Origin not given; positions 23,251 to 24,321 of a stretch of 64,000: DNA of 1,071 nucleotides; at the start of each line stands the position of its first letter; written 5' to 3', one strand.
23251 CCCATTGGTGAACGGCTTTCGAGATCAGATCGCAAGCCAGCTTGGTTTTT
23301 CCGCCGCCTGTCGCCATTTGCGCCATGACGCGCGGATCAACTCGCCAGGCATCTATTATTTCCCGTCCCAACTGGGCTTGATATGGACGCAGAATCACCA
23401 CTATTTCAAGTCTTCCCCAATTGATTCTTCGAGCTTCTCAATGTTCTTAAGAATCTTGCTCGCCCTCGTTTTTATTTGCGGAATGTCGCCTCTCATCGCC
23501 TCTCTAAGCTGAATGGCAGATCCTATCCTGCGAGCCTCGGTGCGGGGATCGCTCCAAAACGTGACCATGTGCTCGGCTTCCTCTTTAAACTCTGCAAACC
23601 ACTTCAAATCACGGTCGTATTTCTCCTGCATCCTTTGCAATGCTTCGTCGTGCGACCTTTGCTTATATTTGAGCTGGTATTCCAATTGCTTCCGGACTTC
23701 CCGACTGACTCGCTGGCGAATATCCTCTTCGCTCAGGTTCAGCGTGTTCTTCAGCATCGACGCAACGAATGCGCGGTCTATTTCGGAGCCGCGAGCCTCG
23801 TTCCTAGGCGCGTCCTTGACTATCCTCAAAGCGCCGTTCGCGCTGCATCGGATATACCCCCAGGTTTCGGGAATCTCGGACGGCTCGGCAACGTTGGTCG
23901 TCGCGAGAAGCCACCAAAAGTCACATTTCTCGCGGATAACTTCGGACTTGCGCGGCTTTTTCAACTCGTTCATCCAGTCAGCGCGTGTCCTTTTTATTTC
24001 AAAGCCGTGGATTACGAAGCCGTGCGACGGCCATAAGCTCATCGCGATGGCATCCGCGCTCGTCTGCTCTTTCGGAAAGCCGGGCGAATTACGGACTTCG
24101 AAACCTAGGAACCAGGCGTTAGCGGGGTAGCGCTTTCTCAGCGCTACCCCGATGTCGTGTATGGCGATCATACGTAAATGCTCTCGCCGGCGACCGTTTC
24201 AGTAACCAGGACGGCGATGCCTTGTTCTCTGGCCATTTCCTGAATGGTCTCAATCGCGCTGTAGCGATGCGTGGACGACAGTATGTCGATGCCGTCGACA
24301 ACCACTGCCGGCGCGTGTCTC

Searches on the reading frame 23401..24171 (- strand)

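Call 52: search_protein_families(library=phrogs, proteins=[window:23401-24171:-], max_evalue=0.001)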
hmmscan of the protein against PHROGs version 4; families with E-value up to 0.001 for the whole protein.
window:23401-24171:- (256 aa): 3 families
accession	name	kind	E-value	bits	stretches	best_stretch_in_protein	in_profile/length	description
phrog_14517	-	unknown function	2e-35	123.7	1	5-197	7-206/296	-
phrog_5429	-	DNA, RNA and nucleotide metabolism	7.7e-17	62.7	1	4-166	6-169/176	DNA repair protein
phrog_2776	-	unknown function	6.1e-09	36.8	1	53-176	55-163/181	-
